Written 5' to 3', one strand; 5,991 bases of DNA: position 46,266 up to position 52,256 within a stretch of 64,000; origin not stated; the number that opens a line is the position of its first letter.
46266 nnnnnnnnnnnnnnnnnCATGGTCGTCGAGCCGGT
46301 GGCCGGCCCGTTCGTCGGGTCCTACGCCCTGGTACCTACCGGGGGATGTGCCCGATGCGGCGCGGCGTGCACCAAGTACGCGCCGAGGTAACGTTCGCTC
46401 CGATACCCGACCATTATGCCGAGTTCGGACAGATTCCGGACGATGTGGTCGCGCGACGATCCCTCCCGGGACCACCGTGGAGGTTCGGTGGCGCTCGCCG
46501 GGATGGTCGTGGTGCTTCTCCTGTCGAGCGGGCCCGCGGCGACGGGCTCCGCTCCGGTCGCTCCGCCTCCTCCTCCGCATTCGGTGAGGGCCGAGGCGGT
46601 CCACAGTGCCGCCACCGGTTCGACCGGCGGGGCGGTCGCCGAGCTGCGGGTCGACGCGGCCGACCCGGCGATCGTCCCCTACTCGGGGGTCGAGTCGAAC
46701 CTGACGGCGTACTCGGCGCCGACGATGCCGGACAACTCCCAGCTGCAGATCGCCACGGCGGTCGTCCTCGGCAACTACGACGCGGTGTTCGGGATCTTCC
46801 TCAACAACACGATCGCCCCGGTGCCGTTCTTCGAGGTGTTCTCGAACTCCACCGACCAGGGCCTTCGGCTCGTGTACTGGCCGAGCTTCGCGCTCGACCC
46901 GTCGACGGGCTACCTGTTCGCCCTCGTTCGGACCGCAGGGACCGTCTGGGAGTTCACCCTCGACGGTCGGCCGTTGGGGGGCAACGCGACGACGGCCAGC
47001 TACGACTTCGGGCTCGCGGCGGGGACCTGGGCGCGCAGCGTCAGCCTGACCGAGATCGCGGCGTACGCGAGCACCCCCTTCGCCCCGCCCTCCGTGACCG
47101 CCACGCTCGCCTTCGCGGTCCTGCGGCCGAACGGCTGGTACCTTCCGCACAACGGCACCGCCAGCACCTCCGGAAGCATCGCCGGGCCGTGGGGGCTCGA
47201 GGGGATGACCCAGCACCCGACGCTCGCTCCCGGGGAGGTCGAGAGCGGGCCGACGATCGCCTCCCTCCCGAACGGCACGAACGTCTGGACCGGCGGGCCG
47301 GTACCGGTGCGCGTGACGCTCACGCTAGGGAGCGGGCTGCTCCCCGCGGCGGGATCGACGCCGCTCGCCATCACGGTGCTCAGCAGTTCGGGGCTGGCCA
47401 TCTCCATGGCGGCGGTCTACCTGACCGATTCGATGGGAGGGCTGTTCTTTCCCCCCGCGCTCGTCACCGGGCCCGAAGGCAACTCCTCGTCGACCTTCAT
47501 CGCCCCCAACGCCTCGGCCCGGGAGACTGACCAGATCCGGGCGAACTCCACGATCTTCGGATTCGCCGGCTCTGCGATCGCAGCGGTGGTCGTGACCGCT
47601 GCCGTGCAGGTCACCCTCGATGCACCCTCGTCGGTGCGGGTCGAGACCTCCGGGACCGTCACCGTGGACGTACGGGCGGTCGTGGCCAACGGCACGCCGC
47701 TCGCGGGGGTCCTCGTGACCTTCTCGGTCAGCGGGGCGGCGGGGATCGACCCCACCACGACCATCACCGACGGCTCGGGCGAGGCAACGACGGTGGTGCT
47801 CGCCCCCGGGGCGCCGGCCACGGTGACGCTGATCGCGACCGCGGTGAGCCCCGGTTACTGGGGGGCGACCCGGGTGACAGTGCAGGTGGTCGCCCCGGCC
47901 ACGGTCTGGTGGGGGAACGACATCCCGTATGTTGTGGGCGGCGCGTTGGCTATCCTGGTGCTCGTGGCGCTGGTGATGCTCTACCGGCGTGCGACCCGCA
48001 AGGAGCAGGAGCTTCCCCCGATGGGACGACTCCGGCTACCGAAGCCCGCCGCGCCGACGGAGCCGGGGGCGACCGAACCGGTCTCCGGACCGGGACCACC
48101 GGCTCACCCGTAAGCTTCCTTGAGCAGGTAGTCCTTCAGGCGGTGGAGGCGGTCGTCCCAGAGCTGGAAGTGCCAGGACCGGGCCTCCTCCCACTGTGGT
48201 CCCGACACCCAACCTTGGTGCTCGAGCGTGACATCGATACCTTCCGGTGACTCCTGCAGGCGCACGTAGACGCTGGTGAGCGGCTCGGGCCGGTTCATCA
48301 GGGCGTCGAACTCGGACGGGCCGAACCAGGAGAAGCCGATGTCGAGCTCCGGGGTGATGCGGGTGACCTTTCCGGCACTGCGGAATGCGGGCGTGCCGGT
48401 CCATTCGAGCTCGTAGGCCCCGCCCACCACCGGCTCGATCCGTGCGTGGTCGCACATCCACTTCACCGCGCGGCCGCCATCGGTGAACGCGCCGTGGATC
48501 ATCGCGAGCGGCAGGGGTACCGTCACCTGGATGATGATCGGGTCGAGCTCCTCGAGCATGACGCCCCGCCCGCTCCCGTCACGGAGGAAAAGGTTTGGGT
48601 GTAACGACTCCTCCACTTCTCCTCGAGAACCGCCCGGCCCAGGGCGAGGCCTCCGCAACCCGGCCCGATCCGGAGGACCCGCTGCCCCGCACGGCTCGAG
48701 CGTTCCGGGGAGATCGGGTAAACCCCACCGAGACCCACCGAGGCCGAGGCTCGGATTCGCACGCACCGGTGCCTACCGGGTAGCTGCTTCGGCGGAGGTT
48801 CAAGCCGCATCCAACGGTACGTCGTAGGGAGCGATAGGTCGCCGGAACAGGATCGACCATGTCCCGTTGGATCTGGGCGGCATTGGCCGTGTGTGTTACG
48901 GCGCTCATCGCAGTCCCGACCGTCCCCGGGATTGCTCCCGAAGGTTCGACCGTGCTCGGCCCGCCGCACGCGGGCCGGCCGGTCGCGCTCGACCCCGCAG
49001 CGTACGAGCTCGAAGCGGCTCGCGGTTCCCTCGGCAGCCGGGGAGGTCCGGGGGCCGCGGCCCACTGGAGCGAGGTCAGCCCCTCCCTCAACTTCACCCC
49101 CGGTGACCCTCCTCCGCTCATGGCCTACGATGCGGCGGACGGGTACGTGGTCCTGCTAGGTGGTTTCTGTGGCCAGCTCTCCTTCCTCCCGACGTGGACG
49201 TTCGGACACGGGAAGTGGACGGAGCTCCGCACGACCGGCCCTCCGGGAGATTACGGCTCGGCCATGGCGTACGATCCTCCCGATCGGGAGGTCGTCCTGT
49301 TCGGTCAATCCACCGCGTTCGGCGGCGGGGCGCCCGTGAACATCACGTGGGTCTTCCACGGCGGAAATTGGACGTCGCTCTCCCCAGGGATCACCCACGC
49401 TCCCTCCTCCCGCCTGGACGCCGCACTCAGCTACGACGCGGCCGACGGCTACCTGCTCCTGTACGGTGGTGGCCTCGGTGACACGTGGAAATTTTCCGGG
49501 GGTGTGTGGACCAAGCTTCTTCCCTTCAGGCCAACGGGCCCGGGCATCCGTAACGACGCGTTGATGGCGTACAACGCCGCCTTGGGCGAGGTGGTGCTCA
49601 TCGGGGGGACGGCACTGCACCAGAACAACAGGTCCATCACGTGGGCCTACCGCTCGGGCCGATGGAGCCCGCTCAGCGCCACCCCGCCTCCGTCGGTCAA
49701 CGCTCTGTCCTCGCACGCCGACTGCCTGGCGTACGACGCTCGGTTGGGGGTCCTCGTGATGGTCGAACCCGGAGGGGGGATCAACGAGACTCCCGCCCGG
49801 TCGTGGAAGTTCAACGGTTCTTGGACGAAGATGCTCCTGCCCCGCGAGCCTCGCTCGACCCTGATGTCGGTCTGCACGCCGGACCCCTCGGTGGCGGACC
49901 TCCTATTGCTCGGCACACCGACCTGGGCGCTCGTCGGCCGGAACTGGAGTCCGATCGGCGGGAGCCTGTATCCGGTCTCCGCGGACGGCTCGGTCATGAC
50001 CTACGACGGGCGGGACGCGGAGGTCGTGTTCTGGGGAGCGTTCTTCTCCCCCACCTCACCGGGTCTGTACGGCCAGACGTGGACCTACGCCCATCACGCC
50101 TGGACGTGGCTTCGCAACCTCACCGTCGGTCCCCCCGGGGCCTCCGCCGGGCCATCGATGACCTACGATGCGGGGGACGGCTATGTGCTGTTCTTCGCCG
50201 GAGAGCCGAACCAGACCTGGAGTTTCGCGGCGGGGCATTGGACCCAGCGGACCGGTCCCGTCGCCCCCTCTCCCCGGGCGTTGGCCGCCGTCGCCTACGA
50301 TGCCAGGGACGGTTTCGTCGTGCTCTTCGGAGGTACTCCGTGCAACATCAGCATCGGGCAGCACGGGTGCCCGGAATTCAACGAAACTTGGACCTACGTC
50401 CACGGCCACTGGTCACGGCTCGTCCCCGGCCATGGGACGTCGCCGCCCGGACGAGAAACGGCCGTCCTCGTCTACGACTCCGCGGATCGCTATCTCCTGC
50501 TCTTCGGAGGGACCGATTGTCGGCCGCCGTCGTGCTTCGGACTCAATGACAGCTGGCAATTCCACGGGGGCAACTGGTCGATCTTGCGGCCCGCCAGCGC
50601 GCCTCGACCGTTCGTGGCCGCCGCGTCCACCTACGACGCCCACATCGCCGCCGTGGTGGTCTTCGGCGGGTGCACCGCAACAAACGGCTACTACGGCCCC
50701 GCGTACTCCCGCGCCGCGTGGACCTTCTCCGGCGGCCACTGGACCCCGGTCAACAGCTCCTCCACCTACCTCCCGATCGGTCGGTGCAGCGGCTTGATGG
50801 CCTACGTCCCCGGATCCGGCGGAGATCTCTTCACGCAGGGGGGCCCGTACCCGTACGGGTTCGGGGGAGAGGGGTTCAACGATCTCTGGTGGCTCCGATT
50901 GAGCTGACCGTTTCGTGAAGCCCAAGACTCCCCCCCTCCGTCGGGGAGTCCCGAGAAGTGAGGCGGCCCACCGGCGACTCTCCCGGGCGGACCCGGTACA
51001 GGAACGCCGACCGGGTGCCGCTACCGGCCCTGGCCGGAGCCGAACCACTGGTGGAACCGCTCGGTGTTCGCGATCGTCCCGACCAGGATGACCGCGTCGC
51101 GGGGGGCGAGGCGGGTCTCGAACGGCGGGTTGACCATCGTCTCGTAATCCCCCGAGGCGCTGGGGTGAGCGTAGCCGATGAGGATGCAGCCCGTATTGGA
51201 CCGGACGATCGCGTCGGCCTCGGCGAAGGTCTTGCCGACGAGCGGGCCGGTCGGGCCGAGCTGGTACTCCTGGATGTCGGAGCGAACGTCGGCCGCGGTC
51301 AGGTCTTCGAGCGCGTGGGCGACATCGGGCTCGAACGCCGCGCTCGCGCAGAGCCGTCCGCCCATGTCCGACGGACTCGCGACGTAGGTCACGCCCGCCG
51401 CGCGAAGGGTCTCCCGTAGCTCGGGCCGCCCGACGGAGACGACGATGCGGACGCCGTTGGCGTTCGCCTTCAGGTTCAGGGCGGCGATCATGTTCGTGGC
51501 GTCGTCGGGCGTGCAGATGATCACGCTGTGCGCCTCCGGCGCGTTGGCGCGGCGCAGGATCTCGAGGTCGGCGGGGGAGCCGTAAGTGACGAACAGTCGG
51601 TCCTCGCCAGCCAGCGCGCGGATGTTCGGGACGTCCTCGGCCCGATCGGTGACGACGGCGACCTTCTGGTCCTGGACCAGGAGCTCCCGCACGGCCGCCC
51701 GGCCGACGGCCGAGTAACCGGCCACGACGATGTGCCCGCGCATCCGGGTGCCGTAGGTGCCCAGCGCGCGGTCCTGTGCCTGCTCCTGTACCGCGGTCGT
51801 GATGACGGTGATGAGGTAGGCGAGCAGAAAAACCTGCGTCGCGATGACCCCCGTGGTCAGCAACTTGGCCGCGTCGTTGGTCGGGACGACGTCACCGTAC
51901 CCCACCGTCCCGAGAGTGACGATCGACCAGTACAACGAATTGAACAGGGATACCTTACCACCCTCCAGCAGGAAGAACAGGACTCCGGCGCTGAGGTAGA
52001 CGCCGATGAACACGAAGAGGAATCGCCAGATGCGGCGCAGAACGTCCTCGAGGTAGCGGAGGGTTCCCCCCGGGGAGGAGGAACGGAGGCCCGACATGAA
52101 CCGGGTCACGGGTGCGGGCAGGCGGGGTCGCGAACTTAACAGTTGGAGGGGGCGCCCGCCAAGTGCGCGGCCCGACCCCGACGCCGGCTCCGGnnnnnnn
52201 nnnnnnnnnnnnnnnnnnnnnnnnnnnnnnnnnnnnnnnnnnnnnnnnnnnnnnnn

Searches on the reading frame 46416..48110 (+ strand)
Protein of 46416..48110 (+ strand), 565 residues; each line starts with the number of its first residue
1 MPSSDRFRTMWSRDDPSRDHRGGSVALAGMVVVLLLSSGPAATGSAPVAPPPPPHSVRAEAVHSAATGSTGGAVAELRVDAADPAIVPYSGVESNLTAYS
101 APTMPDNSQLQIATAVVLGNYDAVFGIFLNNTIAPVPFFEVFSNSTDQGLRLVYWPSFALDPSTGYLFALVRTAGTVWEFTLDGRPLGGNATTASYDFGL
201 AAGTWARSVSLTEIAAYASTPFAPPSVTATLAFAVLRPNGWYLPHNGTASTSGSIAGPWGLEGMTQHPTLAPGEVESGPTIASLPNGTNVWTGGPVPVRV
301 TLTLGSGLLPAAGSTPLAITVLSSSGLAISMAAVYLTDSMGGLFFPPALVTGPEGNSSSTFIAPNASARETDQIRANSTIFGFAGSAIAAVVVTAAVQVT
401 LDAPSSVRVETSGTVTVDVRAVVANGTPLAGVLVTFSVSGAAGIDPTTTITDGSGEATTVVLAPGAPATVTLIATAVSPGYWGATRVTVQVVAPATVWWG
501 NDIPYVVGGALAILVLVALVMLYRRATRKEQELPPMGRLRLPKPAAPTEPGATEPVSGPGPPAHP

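Call 13: search_protein_families(library=pfam, proteins=[window:46416-48110:+], max_evalue=0.01)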
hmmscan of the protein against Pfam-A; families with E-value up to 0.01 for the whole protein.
window:46416-48110:+ (565 aa): 2 families
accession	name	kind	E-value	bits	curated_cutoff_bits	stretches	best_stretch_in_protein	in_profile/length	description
PF02369.22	Big_1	-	1.7e-05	25.2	34.9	1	414-476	18-80/93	Bacterial Ig-like domain (group 1)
PF17789.7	MG4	-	0.0061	17.2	24.7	0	416-488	17-87/95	Macroglobulin domain MG4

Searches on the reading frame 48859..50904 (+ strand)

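Call 14: search_protein_families(library=pfam, proteins=[window:48859-50904:+], max_evalue=0.01)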
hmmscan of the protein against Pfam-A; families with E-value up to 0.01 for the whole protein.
window:48859-50904:+ (682 aa): 3 families
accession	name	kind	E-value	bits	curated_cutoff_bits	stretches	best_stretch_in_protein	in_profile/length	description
PF24681.1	Kelch_KLHDC2_KLHL20_DRC7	-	8e-14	51.9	50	1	485-681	9-186/221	KLHDC2/KLHL20/DRC7 Kelch-repeats domain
PF24981.1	Beta-prop_ATRN-LZTR1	-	9.7e-10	38.6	50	1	470-634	37-198/289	Attractin/LZTR1 beta-propeller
PF13418.12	Kelch_4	-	0.0017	18.7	21.6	0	599-634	15-46/49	Galactose oxidase, central domain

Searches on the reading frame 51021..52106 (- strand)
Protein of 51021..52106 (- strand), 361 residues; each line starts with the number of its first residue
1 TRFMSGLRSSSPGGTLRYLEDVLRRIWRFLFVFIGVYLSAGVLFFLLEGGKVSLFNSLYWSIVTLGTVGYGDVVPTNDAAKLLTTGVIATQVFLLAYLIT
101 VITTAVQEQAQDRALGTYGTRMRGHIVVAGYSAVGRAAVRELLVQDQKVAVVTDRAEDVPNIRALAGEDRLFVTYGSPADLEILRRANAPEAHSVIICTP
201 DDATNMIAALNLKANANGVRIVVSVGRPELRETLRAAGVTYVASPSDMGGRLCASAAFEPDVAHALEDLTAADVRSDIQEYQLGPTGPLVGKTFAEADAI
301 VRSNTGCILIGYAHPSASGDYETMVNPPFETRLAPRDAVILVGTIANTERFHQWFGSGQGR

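Call 14: search_protein_families(library=pfam, proteins=[window:51021-52106:-], max_evalue=0.01)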
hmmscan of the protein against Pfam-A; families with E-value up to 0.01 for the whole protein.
window:51021-52106:- (361 aa): 6 families
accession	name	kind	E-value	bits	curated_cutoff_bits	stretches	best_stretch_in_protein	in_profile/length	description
PF02254.24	TrkA_N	-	6.5e-20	72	23.8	1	126-245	1-116/116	TrkA-N domain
PF07885.22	Ion_trans_2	-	1.3e-14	54.3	22.5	1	34-107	3-78/79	Ion channel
PF00520.37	Ion_trans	-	1e-09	38.4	25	1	24-113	127-240/241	Ion transport protein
PF02080.26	TrkA_C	-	6.6e-09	36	27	1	279-356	2-71/71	TrkA-C domain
PF22614.2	Slo-like_RCK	-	0.0052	16.9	24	0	122-202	2-89/119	Calcium-activated potassium channel slowpoke-like RCK domain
PF13241.12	NAD_binding_7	-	0.0091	17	22.1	0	125-208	9-78/104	Putative NAD(P)-binding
